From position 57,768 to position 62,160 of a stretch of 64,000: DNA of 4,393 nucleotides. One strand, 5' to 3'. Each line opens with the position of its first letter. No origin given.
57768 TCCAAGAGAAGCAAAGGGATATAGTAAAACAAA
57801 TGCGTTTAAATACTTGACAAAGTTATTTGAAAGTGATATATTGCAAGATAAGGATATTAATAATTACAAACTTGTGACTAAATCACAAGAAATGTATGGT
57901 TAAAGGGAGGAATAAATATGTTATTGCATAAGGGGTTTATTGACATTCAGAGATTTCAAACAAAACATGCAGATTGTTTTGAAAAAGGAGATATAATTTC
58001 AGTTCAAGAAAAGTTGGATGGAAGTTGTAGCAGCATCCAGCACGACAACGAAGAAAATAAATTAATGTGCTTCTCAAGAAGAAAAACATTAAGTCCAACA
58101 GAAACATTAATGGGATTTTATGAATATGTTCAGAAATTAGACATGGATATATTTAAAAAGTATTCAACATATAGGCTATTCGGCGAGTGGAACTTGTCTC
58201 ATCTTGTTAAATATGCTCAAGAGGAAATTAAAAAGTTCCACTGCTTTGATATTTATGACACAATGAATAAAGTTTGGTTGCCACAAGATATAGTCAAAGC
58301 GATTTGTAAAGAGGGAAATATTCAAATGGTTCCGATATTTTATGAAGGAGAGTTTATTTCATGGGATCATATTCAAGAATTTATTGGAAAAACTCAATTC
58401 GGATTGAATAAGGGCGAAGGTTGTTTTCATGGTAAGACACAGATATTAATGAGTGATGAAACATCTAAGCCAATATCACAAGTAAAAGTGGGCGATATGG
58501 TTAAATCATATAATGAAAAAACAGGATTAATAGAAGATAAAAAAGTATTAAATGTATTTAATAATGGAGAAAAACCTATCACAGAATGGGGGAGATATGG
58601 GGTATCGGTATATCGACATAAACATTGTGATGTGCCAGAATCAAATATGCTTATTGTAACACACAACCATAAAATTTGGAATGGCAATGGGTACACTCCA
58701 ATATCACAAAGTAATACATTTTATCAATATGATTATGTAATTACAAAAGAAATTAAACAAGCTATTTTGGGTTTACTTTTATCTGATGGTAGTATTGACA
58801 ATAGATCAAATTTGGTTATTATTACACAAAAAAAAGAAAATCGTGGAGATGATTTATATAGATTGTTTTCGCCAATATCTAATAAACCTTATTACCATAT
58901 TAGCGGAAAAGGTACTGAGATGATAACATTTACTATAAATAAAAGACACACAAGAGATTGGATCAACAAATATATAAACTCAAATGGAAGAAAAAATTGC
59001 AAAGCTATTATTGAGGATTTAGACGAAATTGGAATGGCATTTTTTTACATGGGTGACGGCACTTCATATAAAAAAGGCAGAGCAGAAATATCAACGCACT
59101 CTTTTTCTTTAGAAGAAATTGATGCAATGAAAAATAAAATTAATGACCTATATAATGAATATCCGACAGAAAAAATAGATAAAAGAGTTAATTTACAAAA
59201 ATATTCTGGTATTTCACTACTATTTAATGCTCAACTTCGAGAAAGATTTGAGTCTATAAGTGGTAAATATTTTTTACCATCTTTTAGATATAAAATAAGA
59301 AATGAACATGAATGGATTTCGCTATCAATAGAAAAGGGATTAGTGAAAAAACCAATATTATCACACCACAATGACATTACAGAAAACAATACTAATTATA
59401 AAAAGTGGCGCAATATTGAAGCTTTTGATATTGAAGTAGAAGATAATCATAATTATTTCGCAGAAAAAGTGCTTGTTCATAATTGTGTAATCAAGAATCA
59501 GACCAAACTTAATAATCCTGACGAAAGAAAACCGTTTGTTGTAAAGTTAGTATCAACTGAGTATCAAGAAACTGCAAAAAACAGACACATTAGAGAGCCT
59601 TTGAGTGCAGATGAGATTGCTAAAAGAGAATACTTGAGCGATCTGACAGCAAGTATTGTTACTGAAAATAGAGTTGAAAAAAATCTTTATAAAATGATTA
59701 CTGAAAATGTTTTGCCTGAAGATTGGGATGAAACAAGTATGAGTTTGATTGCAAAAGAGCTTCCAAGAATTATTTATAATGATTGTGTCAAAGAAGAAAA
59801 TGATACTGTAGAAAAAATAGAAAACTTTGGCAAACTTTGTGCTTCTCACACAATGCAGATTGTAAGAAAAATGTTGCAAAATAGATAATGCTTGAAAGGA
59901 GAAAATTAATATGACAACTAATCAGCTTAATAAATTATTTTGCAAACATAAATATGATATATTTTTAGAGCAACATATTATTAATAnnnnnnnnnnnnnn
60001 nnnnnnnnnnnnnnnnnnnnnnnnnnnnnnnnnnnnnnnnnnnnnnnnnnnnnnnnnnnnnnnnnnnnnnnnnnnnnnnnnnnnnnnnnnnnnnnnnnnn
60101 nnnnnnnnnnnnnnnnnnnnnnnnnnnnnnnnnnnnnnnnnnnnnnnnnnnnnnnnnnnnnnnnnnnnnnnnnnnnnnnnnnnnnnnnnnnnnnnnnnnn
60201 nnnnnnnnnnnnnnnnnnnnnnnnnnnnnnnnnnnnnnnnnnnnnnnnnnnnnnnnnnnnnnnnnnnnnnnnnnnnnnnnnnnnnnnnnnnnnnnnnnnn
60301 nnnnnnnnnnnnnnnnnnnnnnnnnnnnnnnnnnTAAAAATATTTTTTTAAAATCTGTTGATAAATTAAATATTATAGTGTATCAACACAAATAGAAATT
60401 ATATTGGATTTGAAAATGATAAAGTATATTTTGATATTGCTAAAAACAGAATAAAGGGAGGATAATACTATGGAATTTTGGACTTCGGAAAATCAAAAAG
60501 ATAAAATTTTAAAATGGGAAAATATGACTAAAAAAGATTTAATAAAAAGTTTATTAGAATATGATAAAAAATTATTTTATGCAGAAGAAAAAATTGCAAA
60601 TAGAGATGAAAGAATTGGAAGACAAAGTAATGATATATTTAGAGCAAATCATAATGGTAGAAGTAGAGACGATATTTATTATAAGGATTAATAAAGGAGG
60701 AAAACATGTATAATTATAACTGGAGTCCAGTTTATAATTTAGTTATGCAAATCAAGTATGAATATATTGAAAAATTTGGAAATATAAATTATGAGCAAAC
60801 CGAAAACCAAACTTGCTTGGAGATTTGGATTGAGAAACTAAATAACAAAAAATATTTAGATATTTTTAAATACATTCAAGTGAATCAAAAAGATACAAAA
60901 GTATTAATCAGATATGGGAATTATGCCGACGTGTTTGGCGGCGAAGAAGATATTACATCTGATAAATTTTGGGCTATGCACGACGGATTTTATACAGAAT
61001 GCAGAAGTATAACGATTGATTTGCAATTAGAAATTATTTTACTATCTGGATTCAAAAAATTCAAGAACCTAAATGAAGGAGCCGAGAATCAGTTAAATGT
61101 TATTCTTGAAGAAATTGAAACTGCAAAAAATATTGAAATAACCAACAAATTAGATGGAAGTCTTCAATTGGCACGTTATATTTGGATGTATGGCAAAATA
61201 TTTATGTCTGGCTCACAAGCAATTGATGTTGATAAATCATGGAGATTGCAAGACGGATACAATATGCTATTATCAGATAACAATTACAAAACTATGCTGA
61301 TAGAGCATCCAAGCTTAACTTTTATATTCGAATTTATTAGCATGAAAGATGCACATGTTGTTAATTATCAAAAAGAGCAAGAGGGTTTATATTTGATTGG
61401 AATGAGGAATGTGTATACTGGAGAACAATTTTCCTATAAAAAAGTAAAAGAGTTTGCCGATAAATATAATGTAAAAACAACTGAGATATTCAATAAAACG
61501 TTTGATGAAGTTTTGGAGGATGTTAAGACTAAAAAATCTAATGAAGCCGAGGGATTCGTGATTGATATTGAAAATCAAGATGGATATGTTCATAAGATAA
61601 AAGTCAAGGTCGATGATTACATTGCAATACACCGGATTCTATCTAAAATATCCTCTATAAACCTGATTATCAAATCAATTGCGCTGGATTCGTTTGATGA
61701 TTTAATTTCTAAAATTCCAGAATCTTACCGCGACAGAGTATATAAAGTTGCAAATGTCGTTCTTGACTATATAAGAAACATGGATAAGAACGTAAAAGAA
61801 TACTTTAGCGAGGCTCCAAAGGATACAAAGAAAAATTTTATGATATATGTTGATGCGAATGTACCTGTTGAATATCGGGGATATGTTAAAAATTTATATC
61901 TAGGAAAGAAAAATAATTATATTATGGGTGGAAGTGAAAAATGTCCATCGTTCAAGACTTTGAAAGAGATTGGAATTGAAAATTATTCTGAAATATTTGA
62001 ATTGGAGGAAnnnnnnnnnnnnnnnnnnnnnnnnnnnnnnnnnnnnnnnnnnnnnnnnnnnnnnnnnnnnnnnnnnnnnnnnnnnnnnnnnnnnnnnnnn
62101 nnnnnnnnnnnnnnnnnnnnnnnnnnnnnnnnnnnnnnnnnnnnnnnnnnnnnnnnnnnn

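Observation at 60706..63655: Complete RNA end-healing and sealing cassette with an extra uncharacterised middle gene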

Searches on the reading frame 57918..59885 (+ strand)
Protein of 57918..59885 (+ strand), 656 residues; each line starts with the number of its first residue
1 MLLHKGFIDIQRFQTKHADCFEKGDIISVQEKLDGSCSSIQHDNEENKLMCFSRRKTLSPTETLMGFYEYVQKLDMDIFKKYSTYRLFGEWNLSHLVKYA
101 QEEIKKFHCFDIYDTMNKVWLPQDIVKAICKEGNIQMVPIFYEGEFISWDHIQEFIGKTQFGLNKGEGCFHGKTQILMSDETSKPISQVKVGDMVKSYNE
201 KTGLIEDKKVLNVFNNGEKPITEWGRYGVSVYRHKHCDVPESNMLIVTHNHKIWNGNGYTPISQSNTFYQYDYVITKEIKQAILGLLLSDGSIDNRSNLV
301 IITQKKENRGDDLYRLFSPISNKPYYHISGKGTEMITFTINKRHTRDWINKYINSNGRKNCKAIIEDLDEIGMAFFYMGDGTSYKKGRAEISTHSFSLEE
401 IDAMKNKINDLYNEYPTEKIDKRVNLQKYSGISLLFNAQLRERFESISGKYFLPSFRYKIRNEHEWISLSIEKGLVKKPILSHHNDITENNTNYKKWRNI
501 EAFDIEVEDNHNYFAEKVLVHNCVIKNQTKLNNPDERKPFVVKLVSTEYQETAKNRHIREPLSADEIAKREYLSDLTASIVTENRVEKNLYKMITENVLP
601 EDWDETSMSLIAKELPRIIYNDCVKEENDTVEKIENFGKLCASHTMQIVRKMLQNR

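Call 3: search_protein_families(library=pfam, proteins=[window:57918-59885:+], max_evalue=1)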
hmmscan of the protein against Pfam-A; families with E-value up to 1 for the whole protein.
window:57918-59885:+ (656 aa): 6 families
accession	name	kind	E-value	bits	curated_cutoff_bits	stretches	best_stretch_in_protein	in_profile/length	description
PF09414.15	RNA_ligase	-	9e-19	68.7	27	1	27-168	3-152/171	RNA ligase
PF03161.18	LAGLIDADG_2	-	4.8e-11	43.3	25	1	281-413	2-144/168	LAGLIDADG DNA endonuclease family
PF14890.11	Intein_splicing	-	2e-05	24.9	35.8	1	192-522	20-155/155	Intein splicing domain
PF01079.26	Hint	-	0.00014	22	29.7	1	165-204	9-48/213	Hint module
PF05203.21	Hom_end_hint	-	0.0032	17.9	32.1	1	169-195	1-27/228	Hom_end-associated Hint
PF14623.11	Vint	-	0.015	15.5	27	1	168-200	1-33/166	Hint-domain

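Call 4: search_protein_families(library=phrogs, proteins=[window:57918-59885:+], max_evalue=0.1)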
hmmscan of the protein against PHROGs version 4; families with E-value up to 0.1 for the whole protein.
window:57918-59885:+ (656 aa): 5 families
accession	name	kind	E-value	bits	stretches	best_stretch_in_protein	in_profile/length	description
phrog_548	-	DNA, RNA and nucleotide metabolism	2.9e-38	132.9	2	13-159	21-177/341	RNA ligase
phrog_16259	-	DNA, RNA and nucleotide metabolism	6.8e-07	29.8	1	160-259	224-314/330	DNA helicase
phrog_11023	-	DNA, RNA and nucleotide metabolism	2.4e-06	28.4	1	275-462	3-182/185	homing endonuclease with LAGLIDADG motif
phrog_968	-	DNA, RNA and nucleotide metabolism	4.7e-05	23.5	1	9-148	167-340/398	RNA ligase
phrog_26949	-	unknown function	0.086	13.8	0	406-431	20-45/59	-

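Call 5: search_protein_families(library=ncbifam, proteins=[window:57918-59885:+], max_evalue=1)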
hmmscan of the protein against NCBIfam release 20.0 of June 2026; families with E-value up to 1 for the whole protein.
window:57918-59885:+ (656 aa): 6 families
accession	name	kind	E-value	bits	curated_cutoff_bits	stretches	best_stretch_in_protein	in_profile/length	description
TIGR01443.1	intein_Cterm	domain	2.7e-07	30.6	15.6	1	501-523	1-24/24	intein C-terminal splicing region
NF005852.0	PRK07773.1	equivalog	0.00062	18.2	780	1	167-221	396-453/886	replicative DNA helicase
TIGR02307.1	RNA_lig_RNL2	equivalog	0.0014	18.2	197.15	1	511-654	182-318/326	RNA ligase, Rnl2 family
NF038136.1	rSAM_Rv_intein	exception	0.0067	15.3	700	1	169-443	76-262/574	intein-containing Rv2578c family radical SAM protein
TIGR01445.1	intein_Nterm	domain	0.043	14.8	24.5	1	169-253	1-81/83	intein N-terminal splicing region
NF007072.0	PRK09519.1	equivalog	0.093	11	1024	1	498-524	667-693/790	intein-containing recombinase RecA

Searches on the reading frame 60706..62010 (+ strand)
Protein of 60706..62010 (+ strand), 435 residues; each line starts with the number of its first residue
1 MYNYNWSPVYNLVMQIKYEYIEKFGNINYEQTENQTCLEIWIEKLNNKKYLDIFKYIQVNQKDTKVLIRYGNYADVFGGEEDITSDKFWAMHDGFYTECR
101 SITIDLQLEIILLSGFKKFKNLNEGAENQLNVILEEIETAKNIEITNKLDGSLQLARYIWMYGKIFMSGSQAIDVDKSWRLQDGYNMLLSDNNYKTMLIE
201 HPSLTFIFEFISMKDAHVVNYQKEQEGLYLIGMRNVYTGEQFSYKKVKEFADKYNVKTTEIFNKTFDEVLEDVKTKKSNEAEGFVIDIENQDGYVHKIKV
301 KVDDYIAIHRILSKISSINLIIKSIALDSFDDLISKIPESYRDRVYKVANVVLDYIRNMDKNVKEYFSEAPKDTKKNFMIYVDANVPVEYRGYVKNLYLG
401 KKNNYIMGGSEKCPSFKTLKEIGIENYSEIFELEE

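Call 3: search_protein_families(library=pfam, proteins=[window:60706-62010:+], max_evalue=1)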
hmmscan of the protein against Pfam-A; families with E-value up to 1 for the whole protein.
window:60706-62010:+ (435 aa): 2 families
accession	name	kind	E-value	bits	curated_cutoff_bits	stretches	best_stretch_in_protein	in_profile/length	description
PF09511.15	RNA_lig_T4_1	-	4.1e-22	79.6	28.3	1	98-305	1-227/227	RNA ligase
PF09414.15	RNA_ligase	-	0.0086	16.7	27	1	220-290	80-159/171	RNA ligase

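Call 4: search_protein_families(library=phrogs, proteins=[window:60706-62010:+], max_evalue=0.1)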
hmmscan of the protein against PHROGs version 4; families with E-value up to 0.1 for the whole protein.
window:60706-62010:+ (435 aa): 3 families
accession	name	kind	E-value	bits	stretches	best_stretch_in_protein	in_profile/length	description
phrog_562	-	tail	1.4e-37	130.6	1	44-403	28-352/377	RNA ligase and tail fiber protein attachment catalyst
phrog_16059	-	unknown function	0.00026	21.6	1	22-97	142-211/304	-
phrog_22631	-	unknown function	0.052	14.9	1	314-399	7-86/129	-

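Call 5: search_protein_families(library=ncbifam, proteins=[window:60706-62010:+], max_evalue=1)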
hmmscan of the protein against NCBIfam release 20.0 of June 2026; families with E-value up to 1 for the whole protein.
window:60706-62010:+ (435 aa): 1 family
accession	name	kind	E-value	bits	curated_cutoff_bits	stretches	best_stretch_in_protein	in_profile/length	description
NF004995.0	PRK06380.1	subfamily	0.00042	19.4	567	1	219-324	163-257/418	metal-dependent hydrolase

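Call 61: search_solved_structures(query=window:60706-62010:+, max_evalue=0.01, show_alignments=1)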
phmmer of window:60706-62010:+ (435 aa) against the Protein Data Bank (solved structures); distinct sequences matched with E-value up to 0.01: 0.

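Call 90: search_dna_similar(query=window:60706-62010:+, collection=phages, mode=protein, max_evalue=0.001, max_rows=40, rows=best)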
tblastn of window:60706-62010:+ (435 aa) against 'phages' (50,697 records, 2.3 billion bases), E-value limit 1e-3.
Records with a match: 231; places in all: 231; records where one place covers at least 80% of the query: 1.
Best place of each record, by identity: <60% 231.
By first word of the organism name: Streptomyces 91; Vibrio 42; Pseudomonas 34; Bacillus 21; Klebsiella 7; Caulobacter 4; Escherichia 4; Morganella 3; Pseudoalteromonas 3; Ruegeria 2; and 15 more.
By host as written in the record: Streptomyces griseus ATCC 10137 37; Vibrio harveyi BAA-1116 27; Streptomyces lividans JI 1326 22; Pseudomonas syringae pv. actinidiae 18; Streptomyces viridochromogenes DSM40736 10; - 9; Vibrio campbellii BB120 7; Streptomyces griseofuscus ATCC 23916 6; and 56 more.
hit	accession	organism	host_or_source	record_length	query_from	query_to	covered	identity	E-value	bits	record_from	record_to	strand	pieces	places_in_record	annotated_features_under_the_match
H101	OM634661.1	Bacillus phage vB_BauM_KLEB27-3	Bacillus australimaris sKR4M-27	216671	4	399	91%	36.9%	4e-67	238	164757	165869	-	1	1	RNA ligase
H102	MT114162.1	Streptomyces phage Moab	Streptomyces griseofuscus ATCC 23916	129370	21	350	76%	25.4%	2e-4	50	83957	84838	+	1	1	145: RNA ligase | 144: hypothetical protein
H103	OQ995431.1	Streptomyces phage Patelgo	Streptomyces mirabilis NRRL B-2400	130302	21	350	76%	25.4%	3e-4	50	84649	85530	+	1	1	147: RNA ligase | 146: hypothetical protein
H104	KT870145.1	Roseobacter phage DSS3P8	Ruegeria pomeroyi DSS-3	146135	89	404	73%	25.3%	1e-7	61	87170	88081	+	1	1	RNA ligase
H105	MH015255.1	Ruegeria phage vB_RpoS-V10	Ruegeria pomeroyi DSS-3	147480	98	404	71%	25.7%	4e-7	59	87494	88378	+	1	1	RNA ligase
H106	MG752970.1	Ralstonia phage RsoM2USA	Ralstonia solanacearum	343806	84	406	74%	24.4%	3e-6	56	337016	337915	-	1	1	hypothetical protein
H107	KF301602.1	Caulobacter phage Cr30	Caulobacter crescentus CB15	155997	98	369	63%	28.8%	2e-5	53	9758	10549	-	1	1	RNA ligase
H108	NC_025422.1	Caulobacter phage Cr30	Caulobacter crescentus CB15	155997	98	369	63%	28.8%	2e-5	53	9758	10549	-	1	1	RNA ligase and tail fiber protein attachment catalyst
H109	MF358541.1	Streptomyces phage Warpy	Streptomyces griseus ATCC 10137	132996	99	418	74%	24.5%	4e-8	62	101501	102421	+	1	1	RNA ligase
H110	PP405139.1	Streptomyces phage Cursive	Streptomyces lividans JI 1326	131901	99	418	74%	24.3%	6e-5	52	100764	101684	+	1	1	194: RNA ligase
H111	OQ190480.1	Streptomyces phage Pepperwood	Streptomyces lividans JI 1326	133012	99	418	74%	24.3%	6e-5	52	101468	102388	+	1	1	193: RNA ligase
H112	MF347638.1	Streptomyces phage Peebs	Streptomyces lividans JI 1326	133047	99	418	74%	24.3%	6e-5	52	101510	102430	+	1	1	RNA ligase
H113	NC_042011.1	Streptomyces phage Peebs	Streptomyces lividans JI 1326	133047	99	418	74%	24.3%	6e-5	52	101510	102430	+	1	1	RNA ligase and tail fiber protein attachment catalyst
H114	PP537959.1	Streptomyces phage Leo04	Streptomyces lividans JI 1326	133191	99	418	74%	24.3%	6e-5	52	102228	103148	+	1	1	195: RNA ligase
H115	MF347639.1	Streptomyces phage Samisti12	Streptomyces griseus ATCC 10137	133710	99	418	74%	24.3%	6e-5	52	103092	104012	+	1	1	RNA ligase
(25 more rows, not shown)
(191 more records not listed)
